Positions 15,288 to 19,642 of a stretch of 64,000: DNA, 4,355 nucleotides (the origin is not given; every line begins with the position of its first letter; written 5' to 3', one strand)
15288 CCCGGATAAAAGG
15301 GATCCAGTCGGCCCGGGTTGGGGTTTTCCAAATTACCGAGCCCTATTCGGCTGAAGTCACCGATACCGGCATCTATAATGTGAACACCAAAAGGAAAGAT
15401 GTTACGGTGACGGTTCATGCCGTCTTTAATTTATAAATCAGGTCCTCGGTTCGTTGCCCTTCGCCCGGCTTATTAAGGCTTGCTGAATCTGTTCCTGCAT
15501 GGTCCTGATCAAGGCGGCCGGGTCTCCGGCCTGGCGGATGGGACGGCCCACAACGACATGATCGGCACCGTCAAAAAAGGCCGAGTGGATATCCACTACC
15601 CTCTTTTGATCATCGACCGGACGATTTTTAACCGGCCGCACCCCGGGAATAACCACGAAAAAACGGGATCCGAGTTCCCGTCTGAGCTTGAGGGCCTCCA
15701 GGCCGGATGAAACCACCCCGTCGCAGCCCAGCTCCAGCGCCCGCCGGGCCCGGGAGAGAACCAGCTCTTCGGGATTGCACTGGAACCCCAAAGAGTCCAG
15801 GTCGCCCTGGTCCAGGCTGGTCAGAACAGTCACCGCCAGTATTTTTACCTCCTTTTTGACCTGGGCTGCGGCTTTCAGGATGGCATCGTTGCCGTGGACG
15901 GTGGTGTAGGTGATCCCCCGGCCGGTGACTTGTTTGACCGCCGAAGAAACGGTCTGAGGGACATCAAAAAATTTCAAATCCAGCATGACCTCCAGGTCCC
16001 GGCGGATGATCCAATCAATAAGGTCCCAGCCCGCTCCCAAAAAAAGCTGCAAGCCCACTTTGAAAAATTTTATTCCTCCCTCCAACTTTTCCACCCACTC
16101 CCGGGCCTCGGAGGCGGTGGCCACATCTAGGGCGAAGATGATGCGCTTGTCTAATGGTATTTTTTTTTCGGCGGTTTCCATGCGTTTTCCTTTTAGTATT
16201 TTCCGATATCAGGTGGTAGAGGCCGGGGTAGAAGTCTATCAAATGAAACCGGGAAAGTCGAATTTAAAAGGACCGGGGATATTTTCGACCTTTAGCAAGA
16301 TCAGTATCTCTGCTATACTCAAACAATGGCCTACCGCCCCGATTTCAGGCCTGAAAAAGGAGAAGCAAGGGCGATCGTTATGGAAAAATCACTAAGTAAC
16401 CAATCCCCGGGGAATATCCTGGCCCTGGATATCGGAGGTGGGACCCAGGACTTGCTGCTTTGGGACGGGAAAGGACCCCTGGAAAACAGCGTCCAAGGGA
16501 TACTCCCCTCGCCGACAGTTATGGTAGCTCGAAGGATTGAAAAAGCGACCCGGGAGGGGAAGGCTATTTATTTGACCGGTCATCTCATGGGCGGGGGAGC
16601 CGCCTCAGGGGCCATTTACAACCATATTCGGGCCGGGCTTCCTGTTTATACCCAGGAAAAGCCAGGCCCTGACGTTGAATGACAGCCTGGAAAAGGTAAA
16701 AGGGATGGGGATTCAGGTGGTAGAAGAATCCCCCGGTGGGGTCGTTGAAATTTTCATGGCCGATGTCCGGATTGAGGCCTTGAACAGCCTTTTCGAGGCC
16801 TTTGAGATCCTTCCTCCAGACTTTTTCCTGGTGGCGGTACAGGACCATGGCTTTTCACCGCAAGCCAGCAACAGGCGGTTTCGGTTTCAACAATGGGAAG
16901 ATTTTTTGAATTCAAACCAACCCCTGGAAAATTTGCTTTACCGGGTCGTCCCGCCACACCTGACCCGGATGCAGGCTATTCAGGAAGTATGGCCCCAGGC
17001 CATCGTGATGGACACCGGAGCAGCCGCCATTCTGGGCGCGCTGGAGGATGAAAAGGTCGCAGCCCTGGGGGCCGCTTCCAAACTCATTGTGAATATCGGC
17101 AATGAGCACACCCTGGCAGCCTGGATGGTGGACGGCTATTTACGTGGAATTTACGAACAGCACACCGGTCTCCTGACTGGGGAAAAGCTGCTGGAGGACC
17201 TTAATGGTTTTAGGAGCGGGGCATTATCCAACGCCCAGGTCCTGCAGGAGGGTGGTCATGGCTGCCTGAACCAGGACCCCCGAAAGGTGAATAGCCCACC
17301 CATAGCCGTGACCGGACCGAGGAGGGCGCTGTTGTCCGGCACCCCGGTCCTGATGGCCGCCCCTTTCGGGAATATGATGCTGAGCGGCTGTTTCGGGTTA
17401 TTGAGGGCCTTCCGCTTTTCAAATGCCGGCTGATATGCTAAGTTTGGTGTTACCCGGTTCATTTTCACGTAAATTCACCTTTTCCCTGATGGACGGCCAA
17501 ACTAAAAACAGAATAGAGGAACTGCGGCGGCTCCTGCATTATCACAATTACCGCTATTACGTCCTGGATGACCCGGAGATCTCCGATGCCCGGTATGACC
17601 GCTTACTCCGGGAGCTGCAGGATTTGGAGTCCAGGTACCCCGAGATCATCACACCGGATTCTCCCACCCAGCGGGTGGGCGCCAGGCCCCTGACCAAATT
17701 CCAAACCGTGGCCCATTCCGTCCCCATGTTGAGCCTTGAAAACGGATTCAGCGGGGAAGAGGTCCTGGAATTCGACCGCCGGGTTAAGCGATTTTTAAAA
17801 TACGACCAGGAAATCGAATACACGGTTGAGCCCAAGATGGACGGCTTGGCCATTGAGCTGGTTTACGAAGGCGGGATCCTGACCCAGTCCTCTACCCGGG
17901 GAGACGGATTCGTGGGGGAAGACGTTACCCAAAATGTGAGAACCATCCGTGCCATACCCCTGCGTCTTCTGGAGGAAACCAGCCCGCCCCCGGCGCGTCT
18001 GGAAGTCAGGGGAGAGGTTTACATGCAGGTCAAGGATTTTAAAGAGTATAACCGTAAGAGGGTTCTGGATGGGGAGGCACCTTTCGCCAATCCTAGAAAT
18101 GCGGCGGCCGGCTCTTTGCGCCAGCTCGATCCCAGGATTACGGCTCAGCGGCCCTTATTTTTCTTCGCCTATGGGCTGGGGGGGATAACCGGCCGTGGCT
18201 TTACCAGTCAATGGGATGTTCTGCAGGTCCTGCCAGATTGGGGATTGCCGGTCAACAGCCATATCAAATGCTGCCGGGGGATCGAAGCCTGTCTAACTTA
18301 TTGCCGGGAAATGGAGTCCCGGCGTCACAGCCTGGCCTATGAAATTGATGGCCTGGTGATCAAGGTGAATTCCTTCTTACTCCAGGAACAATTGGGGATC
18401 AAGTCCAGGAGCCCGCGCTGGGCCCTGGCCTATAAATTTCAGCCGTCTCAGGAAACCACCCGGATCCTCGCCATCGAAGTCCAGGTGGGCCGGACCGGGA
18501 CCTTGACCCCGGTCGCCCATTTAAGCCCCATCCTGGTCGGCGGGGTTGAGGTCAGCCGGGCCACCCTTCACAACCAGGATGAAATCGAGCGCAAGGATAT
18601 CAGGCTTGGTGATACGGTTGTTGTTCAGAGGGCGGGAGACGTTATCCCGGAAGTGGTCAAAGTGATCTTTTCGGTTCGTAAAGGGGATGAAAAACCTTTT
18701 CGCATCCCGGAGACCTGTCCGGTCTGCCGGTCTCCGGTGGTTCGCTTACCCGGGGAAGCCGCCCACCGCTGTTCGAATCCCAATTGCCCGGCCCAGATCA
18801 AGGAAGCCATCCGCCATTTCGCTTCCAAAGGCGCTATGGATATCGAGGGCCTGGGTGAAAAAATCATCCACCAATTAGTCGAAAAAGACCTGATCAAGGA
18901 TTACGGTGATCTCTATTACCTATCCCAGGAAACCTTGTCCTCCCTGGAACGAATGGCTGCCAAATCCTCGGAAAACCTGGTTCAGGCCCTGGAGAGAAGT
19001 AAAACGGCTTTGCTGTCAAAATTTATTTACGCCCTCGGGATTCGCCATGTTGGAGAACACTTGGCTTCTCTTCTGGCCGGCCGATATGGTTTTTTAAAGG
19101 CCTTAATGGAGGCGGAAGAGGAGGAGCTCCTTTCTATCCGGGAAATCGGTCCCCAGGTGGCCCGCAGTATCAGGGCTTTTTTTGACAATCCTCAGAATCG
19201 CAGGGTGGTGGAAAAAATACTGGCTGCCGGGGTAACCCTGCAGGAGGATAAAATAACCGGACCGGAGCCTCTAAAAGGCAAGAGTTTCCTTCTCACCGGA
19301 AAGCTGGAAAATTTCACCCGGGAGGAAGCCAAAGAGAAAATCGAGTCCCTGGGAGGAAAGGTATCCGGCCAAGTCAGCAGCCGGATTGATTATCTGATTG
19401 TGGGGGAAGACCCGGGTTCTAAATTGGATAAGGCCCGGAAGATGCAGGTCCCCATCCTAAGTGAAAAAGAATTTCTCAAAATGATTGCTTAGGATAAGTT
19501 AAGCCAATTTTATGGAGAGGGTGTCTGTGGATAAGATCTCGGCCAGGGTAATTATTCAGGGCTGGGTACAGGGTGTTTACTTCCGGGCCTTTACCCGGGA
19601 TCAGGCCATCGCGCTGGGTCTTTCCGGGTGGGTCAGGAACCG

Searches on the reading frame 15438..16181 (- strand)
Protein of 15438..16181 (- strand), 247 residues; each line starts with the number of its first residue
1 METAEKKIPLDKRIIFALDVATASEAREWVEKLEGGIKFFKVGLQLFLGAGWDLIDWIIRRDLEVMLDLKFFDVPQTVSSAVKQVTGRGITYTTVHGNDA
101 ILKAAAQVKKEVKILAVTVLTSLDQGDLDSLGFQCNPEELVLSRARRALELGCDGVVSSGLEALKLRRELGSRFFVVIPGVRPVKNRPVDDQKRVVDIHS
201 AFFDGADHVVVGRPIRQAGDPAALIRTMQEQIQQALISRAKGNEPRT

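Call 68: search_protein_families(library=ncbifam, proteins=[window:15438-16181:-], max_evalue=1e-10)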
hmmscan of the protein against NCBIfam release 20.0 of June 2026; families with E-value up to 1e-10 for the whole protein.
window:15438-16181:- (247 aa): 3 families
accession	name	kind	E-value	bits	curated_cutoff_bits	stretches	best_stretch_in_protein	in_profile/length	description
NF001273.0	PRK00230.1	equivalog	5e-66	222.4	193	1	11-234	4-231/233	orotidine-5'-phosphate decarboxylase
TIGR01740.1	pyrF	equivalog_domain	3.9e-45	154.2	92.3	1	15-227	2-214/216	orotidine-5'-phosphate decarboxylase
NF010386.0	PRK13813.1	equivalog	5.4e-35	120.9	208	1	11-234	4-215/216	orotidine 5'-phosphate decarboxylase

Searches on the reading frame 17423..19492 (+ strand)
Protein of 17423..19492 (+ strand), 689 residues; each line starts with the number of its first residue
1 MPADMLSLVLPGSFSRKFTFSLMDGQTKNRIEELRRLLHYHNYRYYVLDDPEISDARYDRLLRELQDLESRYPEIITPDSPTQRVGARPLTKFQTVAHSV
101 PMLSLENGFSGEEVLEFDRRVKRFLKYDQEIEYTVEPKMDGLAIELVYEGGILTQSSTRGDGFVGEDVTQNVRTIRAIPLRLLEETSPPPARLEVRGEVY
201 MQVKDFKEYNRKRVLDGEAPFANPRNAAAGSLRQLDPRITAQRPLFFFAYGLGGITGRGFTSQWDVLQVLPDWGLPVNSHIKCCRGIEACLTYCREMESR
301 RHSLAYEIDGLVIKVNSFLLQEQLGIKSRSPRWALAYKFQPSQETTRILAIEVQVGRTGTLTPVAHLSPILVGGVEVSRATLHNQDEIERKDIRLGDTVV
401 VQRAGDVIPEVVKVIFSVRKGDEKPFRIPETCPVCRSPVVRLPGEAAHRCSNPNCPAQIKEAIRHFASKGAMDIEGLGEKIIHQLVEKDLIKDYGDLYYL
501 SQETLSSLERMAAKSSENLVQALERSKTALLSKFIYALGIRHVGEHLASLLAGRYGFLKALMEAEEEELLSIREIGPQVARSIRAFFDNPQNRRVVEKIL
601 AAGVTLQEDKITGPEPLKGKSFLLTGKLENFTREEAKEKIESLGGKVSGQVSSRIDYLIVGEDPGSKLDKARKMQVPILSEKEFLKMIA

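Call 68: search_protein_families(library=ncbifam, proteins=[window:17423-19492:+], max_evalue=1e-10)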
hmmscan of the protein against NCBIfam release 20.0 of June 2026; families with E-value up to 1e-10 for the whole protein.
window:17423-19492:+ (689 aa): 5 families
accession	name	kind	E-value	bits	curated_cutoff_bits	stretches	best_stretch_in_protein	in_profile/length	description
NF005932.1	PRK07956.1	equivalog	1.5e-272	906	369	1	30-688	2-664/664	NAD-dependent DNA ligase LigA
TIGR00575.1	dnlj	equivalog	1.3e-256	853.1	444.45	1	34-684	1-652/652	NAD-dependent DNA ligase LigA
NF010931.0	PRK14351.1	equivalog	1.4e-220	734.5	1051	1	23-688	28-682/692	NAD-dependent DNA ligase LigA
NF010930.0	PRK14350.1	equivalog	5.1e-132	441.5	652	1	26-683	4-660/669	NAD-dependent DNA ligase LigA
NF005987.0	PRK08097.1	equivalog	5.7e-53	180.2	498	1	25-604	28-557/562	NAD-dependent DNA ligase LigB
